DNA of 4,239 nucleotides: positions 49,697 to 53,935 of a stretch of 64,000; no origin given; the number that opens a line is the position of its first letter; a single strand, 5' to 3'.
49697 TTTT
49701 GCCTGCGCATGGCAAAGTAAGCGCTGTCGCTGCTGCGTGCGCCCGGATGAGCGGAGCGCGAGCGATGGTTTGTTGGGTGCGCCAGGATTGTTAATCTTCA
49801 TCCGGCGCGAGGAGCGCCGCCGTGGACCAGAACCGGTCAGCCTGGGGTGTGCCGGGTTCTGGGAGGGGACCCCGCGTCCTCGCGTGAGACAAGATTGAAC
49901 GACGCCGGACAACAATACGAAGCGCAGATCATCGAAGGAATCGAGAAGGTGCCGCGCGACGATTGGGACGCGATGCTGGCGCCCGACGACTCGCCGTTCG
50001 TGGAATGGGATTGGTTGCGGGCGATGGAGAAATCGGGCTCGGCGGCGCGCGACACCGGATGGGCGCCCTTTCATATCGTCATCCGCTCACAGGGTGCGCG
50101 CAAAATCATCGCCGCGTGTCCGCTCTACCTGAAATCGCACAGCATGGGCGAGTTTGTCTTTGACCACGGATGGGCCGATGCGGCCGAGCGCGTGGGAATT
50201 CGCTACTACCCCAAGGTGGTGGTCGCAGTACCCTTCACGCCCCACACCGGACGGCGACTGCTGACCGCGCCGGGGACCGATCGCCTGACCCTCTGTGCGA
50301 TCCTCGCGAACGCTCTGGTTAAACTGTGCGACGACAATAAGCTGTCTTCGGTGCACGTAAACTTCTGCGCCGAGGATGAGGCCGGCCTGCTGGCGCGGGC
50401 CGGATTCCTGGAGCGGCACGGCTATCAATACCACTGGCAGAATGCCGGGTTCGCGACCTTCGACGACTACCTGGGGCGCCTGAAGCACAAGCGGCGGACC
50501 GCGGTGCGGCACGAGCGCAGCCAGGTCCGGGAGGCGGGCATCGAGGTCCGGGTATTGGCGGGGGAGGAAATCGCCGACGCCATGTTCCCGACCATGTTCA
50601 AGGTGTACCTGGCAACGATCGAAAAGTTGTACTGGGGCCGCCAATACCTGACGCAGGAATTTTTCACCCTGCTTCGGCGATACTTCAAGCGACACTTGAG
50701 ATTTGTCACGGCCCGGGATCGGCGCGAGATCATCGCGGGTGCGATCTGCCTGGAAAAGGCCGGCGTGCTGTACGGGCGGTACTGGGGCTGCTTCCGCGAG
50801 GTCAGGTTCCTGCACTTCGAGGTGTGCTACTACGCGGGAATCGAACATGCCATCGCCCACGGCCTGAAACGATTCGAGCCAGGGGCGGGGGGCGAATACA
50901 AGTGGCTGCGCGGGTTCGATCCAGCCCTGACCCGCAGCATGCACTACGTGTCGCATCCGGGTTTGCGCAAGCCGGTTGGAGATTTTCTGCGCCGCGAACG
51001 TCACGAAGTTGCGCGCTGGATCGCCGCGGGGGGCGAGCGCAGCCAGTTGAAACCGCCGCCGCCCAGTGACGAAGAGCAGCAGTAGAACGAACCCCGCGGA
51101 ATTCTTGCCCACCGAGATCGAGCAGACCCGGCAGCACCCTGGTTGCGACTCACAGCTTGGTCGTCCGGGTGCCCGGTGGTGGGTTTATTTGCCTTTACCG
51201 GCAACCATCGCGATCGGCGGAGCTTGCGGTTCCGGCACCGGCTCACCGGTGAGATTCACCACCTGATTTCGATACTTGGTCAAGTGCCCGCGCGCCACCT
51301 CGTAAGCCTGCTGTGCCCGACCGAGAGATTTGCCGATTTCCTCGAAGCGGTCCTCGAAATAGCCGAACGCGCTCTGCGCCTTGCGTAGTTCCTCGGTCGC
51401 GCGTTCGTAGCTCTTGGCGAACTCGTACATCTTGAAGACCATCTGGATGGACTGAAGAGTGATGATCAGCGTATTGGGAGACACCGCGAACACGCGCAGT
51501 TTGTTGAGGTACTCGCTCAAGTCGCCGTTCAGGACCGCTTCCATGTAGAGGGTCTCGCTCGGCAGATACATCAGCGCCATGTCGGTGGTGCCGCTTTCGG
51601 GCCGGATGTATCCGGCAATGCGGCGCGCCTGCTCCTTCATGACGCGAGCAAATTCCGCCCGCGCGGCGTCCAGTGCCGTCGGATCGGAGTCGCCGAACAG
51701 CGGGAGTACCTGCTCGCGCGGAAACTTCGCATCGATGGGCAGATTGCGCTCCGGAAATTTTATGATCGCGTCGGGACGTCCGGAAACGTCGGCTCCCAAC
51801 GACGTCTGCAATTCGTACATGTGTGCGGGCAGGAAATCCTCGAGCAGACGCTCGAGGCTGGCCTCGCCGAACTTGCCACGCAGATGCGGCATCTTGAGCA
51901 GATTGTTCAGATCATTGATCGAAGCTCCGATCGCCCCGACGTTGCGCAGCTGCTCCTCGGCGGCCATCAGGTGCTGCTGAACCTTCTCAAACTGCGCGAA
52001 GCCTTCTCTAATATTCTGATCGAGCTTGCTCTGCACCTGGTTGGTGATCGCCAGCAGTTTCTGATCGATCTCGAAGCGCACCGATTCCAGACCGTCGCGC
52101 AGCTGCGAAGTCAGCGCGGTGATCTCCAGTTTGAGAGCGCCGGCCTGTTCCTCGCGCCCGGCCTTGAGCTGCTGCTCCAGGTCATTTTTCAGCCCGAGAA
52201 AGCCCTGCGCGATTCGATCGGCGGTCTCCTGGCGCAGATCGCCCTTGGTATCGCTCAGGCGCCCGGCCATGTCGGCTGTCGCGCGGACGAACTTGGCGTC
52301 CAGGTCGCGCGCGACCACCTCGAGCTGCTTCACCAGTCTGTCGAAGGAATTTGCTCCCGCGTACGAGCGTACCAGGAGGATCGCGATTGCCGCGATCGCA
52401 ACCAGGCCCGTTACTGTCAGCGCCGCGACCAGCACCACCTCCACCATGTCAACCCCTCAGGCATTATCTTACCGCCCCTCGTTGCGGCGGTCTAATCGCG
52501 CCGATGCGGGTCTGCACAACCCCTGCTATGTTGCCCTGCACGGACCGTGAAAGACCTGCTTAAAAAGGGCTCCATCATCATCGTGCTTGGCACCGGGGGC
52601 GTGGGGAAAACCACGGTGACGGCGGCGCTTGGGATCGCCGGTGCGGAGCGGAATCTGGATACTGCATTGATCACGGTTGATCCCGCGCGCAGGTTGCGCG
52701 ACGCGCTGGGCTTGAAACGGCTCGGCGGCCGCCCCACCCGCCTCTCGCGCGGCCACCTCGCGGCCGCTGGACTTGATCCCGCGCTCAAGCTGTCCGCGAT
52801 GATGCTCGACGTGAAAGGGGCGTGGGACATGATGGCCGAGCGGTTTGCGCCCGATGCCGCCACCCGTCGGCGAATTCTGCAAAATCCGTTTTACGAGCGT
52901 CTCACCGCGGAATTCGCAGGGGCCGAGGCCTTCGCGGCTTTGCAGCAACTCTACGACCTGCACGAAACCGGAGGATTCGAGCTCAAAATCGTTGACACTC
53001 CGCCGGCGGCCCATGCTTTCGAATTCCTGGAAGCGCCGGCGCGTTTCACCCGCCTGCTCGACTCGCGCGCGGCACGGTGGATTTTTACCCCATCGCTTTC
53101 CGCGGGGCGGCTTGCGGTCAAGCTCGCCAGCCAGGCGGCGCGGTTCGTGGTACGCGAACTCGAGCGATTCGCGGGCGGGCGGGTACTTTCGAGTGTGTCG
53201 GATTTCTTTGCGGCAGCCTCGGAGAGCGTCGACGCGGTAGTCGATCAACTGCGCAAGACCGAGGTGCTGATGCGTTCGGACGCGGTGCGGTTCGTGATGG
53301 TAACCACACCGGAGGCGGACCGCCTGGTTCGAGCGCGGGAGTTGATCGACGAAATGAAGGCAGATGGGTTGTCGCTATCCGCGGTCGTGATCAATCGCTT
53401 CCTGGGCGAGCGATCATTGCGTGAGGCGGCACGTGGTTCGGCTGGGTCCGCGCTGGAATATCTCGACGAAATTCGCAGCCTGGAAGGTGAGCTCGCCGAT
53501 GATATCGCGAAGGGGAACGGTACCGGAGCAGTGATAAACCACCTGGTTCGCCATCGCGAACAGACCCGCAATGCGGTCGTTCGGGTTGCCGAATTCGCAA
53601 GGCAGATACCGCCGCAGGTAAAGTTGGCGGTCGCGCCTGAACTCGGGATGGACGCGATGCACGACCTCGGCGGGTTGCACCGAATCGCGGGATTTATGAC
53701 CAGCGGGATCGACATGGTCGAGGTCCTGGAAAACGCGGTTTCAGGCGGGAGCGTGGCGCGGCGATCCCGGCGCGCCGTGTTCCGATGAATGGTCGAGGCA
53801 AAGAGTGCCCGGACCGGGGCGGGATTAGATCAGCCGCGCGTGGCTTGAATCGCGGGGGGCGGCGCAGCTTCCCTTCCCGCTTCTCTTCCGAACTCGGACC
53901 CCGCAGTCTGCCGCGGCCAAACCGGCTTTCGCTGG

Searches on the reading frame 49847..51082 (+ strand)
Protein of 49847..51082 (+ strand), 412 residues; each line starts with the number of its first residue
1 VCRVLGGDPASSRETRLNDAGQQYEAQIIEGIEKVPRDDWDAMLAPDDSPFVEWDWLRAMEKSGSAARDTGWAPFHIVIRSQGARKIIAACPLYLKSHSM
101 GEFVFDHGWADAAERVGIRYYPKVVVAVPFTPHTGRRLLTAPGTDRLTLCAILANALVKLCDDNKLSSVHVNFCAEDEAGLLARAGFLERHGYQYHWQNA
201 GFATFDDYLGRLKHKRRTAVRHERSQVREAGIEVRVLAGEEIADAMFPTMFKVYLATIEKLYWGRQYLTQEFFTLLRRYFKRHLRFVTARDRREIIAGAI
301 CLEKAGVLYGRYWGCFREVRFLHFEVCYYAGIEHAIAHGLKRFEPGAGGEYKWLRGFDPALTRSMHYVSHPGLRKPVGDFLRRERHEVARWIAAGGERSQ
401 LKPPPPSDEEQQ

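Call 6: search_protein_families(library=pfam, proteins=[window:49847-51082:+], max_evalue=0.01)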
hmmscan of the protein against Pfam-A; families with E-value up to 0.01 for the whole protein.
window:49847-51082:+ (412 aa): 2 families
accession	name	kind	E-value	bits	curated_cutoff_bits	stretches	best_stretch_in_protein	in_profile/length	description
PF04339.18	FemAB_like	-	1.9e-138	462.1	27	1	32-394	2-360/369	Peptidogalycan biosysnthesis/recognition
PF13480.13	Acetyltransf_6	-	5.5e-10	40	22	1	215-350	2-139/143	Acetyltransferase (GNAT) domain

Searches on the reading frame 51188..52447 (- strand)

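Call 50: search_protein_families(library=pfam, proteins=[window:51188-52447:-], max_evalue=0.0001)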
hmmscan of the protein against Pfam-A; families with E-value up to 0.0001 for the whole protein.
window:51188-52447:- (420 aa): 1 family
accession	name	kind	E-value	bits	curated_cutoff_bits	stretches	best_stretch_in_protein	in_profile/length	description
PF02646.22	RmuC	-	4.5e-48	164.3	26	1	130-394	2-272/291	RmuC family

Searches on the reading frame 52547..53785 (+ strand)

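Call 50: search_protein_families(library=pfam, proteins=[window:52547-53785:+], max_evalue=0.0001)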
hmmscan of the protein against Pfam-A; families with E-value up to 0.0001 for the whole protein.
window:52547-53785:+ (413 aa): 2 families
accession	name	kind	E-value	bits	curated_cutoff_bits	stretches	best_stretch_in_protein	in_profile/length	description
PF02374.21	ArsA_ATPase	-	4.8e-26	92.1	24.3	1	10-311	3-273/305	Anion-transporting ATPase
PF01656.29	CbiA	-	1e-09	38.9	25.4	1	10-296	1-97/125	CobQ/CobB/MinD/ParA nucleotide binding domain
